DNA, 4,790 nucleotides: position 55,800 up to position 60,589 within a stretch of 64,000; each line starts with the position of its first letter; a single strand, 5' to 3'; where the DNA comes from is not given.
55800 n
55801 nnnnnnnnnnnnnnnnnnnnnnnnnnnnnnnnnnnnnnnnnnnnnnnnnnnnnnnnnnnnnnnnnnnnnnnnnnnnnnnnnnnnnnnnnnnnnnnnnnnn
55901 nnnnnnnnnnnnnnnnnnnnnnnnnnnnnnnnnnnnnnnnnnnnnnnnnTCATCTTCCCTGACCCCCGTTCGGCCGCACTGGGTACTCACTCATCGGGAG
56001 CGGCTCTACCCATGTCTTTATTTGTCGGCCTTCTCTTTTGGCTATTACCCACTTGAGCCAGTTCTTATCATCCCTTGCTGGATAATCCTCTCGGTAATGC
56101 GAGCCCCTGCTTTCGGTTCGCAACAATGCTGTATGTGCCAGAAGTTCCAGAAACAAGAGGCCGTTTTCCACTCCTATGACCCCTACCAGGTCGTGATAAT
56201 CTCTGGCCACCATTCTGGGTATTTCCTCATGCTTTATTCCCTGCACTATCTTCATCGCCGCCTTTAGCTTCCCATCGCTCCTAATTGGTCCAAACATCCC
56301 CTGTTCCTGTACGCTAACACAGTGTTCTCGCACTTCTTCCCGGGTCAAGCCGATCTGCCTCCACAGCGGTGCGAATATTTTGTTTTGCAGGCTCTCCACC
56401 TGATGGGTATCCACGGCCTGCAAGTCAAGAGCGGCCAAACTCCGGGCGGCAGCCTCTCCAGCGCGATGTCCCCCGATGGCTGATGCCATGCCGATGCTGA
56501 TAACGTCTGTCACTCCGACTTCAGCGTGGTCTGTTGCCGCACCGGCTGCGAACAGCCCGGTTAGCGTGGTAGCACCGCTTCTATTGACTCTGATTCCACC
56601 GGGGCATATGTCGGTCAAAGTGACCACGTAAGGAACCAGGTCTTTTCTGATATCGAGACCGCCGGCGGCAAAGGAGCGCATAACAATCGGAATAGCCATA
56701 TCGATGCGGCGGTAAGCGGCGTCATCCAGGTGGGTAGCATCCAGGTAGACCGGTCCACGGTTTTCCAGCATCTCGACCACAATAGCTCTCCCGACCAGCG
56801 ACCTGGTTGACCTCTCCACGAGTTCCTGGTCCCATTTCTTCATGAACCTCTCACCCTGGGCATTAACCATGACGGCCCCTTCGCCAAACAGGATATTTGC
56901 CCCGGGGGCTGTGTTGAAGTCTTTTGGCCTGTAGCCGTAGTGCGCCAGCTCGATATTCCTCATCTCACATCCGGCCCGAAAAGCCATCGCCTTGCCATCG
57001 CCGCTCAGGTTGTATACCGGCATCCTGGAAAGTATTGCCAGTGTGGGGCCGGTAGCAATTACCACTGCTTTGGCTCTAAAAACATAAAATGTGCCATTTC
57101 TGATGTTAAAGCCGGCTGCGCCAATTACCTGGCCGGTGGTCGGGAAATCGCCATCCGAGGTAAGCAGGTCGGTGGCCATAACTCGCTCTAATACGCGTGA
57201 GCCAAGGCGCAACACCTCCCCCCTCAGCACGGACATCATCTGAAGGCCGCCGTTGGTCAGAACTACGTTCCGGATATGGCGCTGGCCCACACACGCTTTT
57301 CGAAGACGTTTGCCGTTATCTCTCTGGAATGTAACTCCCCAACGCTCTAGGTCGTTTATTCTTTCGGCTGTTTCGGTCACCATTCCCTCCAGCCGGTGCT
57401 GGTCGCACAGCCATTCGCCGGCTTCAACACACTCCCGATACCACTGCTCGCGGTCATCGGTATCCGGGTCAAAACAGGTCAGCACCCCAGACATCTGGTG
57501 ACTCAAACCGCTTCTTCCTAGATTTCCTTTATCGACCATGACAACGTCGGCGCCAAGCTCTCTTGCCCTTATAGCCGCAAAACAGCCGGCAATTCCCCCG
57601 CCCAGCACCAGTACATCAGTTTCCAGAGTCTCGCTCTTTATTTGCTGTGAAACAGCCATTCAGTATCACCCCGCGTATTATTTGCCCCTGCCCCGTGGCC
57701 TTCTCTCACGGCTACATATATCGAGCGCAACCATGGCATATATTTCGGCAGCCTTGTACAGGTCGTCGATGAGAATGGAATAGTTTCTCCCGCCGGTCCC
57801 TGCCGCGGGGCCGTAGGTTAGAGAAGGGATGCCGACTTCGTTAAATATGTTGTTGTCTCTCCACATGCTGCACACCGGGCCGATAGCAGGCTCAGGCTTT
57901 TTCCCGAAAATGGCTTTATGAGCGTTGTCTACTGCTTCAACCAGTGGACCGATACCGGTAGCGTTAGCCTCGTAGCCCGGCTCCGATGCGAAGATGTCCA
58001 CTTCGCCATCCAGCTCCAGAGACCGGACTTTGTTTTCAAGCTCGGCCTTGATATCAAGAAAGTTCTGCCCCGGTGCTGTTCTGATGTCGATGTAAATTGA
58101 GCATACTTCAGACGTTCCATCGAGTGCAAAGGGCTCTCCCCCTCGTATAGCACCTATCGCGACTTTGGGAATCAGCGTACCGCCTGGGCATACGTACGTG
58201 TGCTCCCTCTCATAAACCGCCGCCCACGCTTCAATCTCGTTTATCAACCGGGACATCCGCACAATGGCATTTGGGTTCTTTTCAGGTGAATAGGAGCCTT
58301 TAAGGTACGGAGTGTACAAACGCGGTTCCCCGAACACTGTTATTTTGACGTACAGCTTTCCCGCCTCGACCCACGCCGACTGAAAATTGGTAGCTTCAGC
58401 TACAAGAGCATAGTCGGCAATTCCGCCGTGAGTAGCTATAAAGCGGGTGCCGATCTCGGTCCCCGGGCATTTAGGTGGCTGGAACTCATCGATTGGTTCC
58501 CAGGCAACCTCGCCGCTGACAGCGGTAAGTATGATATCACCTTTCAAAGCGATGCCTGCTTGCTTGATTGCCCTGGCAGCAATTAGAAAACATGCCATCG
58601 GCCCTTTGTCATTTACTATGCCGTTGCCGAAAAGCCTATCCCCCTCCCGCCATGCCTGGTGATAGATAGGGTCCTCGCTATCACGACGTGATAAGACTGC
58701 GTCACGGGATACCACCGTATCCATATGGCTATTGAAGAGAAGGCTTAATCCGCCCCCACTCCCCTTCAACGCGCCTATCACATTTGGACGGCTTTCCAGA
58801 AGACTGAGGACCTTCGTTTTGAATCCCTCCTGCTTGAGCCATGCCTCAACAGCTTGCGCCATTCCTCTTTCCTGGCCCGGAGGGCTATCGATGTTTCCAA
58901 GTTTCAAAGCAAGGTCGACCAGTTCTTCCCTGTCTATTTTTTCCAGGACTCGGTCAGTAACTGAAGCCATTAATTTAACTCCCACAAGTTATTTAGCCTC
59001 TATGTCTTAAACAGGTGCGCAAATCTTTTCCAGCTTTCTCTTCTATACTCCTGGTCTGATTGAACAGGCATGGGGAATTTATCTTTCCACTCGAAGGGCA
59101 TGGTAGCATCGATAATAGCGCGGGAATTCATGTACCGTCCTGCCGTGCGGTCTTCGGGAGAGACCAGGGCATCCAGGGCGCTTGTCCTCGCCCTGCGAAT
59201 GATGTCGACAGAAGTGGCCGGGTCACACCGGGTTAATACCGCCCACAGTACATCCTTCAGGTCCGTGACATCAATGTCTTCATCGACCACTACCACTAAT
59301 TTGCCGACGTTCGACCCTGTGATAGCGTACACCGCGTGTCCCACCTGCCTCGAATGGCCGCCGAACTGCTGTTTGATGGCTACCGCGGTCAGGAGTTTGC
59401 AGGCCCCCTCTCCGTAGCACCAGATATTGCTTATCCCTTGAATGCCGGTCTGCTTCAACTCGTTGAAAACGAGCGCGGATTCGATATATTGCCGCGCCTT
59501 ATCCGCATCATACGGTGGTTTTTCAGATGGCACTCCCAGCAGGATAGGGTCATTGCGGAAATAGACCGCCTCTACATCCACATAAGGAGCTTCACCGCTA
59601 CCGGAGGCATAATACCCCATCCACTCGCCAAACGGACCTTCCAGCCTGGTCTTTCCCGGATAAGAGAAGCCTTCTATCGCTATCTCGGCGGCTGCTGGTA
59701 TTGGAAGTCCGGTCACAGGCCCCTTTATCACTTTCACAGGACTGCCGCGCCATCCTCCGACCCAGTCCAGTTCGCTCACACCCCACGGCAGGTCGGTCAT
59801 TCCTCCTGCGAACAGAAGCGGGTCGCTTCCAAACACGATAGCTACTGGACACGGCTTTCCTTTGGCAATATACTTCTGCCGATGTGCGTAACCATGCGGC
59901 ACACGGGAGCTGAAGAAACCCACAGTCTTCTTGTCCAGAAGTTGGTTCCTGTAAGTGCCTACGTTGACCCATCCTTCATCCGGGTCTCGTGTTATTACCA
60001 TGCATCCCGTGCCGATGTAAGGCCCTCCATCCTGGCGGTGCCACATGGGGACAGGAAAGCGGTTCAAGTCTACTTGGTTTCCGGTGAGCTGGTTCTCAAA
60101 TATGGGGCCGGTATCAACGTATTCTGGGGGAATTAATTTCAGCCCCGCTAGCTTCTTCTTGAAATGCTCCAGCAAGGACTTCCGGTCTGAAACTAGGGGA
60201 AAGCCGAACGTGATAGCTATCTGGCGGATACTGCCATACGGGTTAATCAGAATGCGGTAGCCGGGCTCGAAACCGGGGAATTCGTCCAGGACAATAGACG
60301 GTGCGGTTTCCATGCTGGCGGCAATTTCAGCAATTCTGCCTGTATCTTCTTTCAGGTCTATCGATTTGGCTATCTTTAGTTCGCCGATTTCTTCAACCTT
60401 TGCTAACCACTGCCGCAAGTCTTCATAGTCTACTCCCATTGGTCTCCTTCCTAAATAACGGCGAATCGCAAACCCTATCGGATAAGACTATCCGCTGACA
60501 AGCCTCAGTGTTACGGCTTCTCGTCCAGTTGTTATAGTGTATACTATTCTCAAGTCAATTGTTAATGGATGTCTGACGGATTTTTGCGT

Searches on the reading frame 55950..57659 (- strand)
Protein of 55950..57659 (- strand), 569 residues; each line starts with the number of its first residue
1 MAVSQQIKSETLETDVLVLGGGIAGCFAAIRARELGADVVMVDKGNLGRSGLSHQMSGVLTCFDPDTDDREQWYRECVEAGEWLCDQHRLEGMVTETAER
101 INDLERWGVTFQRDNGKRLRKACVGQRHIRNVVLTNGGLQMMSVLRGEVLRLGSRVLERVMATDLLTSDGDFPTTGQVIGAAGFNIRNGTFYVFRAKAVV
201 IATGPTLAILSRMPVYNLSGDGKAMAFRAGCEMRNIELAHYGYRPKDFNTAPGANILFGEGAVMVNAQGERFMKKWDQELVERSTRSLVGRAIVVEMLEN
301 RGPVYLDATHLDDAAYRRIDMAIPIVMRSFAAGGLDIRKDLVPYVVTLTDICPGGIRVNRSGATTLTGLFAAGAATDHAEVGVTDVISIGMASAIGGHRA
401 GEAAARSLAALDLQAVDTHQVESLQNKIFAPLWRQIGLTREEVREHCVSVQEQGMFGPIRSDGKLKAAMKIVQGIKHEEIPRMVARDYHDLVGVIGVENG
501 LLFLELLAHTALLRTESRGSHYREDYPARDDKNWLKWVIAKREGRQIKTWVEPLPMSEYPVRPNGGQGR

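Call 29: search_protein_families(library=pfam, proteins=[window:55950-57659:-])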
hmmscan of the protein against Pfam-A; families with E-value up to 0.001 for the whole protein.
window:55950-57659:- (569 aa): 8 families
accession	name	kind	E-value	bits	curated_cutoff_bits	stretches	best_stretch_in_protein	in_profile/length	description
PF00890.30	FAD_binding_2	-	7.4e-44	151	20.4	1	15-376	1-399/414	FAD binding domain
PF02910.25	Succ_DH_flav_C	-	1.4e-17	64.3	20.8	1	456-561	12-123/130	Fumarate reductase flavoprotein C-term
PF01266.30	DAO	-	7.1e-13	49.2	27.9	1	15-217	1-223/353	FAD dependent oxidoreductase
PF12831.13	FAD_oxidored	-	7e-07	29.3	27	1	15-105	1-71/416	FAD dependent oxidoreductase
PF07992.20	Pyr_redox_2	-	1.3e-06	28.5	26.1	1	15-47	2-35/291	Pyridine nucleotide-disulphide oxidoreductase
PF01262.27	AlaDh_PNT_C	-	1.3e-05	25.2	23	1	14-45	29-60/214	Alanine dehydrogenase/PNT, C-terminal domain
PF01134.28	GIDA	-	3.4e-05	23.5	22.1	1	15-46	1-29/391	Glucose inhibited division protein A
PF03486.20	HI0933_like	-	0.00023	21.1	50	1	15-46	2-33/244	HI0933-like protein Rossmann domain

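Call 48: search_protein_families(library=ncbifam, proteins=[window:55950-57659:-], max_evalue=1e-10)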
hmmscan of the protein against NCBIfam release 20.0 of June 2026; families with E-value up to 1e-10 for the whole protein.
window:55950-57659:- (569 aa): 27 families (the best 25 are shown)
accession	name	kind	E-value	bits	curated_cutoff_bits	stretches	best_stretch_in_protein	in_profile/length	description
NF004900.0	PRK06263.1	equivalog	2.5e-77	260.7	718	1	9-547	3-541/546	fumarate reductase (CoM/CoB) subunit TfrA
NF006131.0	PRK08275.1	equivalog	4.8e-72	243.1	587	1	6-545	3-544/577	fumarate reductase/succinate dehydrogenase flavoprotein subunit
TIGR01812.1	sdhA_frdA_Gneg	subfamily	1.2e-66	225.4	567.3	1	15-559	1-561/568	succinate dehydrogenase or fumarate reductase, flavoprotein subunit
NF004724.0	PRK06069.1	subfamily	1.3e-63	215.1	826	1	10-554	2-565/577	succinate dehydrogenase/fumarate reductase flavoprotein subunit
TIGR00551.1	nadB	equivalog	8.3e-54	183.1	452.75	1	13-527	2-489/489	L-aspartate oxidase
NF005867.0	PRK07804.1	equivalog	1.3e-52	178.8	639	1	12-543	17-533/548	L-aspartate oxidase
NF005331.0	PRK06854.1-2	equivalog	6.8e-52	176.7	557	1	6-551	2-549/563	adenylyl-sulfate reductase subunit alpha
TIGR01816.1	sdhA_forward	equivalog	2.5e-50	171.2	727.35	1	14-545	3-556/584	succinate dehydrogenase flavoprotein subunit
NF005701.0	PRK07512.1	equivalog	3.7e-49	167.4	528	1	8-533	4-490/516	L-aspartate oxidase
NF010374.0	PRK13800.1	equivalog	7.5e-49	166.8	1196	1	3-541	3-543/898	fumarate reductase/succinate dehydrogenase flavoprotein subunit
NF005037.0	PRK06452.1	equivalog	8.8e-49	166.5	862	1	10-559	2-559/566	succinate dehydrogenase flavoprotein subunit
NF006567.0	PRK09077.1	equivalog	5.4e-47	160.2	629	1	9-532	4-524/537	L-aspartate oxidase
NF004613.0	PRK05945.1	equivalog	8.2e-46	156.7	824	1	12-557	2-566/575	succinate dehydrogenase/fumarate reductase flavoprotein subunit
NF005636.0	PRK07395.1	subfamily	1.2e-44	152.5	723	1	7-537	6-544/560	L-aspartate oxidase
NF005866.0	PRK07803.1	equivalog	2.7e-42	144.7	819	2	10-279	5-290/631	fumarate reductase/succinate dehydrogenase flavoprotein subunit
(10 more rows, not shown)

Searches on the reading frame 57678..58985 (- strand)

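Call 29: search_protein_families(library=pfam, proteins=[window:57678-58985:-])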
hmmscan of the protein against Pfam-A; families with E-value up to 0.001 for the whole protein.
window:57678-58985:- (435 aa): 2 families
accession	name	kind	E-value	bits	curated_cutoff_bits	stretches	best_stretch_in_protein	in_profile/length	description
PF01546.33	Peptidase_M20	-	1.7e-13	51.4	24.6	1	83-420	1-204/206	Peptidase family M20/M25/M40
PF07687.19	M20_dimer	-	2.1e-07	31.3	21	1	231-324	21-103/107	Peptidase dimerisation domain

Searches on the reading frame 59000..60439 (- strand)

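Call 29: search_protein_families(library=pfam, proteins=[window:59000-60439:-])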
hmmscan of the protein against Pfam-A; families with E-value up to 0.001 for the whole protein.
window:59000-60439:- (479 aa): 2 families
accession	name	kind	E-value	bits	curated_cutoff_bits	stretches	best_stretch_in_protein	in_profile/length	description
PF01977.22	UbiD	-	1.4e-60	204.5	23.3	1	109-303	6-201/206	3-octaprenyl-4-hydroxybenzoate carboxy-lyase Rift-related domain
PF20696.2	UbiD_C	-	3.8e-29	101.7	24.2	1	318-445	6-127/127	3-octaprenyl-4-hydroxybenzoate carboxy-lyase C-terminal domain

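Call 48: search_protein_families(library=ncbifam, proteins=[window:59000-60439:-], max_evalue=1e-10)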
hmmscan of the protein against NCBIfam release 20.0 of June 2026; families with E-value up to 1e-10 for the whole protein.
window:59000-60439:- (479 aa): 7 families
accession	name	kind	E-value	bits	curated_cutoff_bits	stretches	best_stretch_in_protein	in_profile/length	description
TIGR02724.1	phenyl_P_beta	equivalog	1.7e-80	270.7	468.95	1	7-464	2-457/472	phenylphosphate carboxylase subunit beta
TIGR00148.1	TIGR00148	subfamily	2e-80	270.6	244.85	1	8-448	1-438/438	UbiD family decarboxylase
NF041204.1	VdcC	exception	7.4e-74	248.9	650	1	5-465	1-457/467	non-oxidative hydroxyarylic acid decarboxylases subunit C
TIGR03701.1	mena_SCO4490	equivalog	1.2e-61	208.8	495.9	1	87-423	89-422/433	menaquinone biosynthesis decarboxylase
NF008175.0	PRK10922.1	equivalog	2.2e-48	165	788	1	3-464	4-476/497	4-hydroxy-3-polyprenylbenzoate decarboxylase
NF041219.1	BagN_FevL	exception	4.5e-48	164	1000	1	4-409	16-436/502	bagremycin/ferroverdin biosynthesis UbiD family decarboxylase BagN/FevL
TIGR02723.1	phenyl_P_alpha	equivalog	9.9e-47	159.6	564.6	1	20-455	23-452/485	phenylphosphate carboxylase subunit alpha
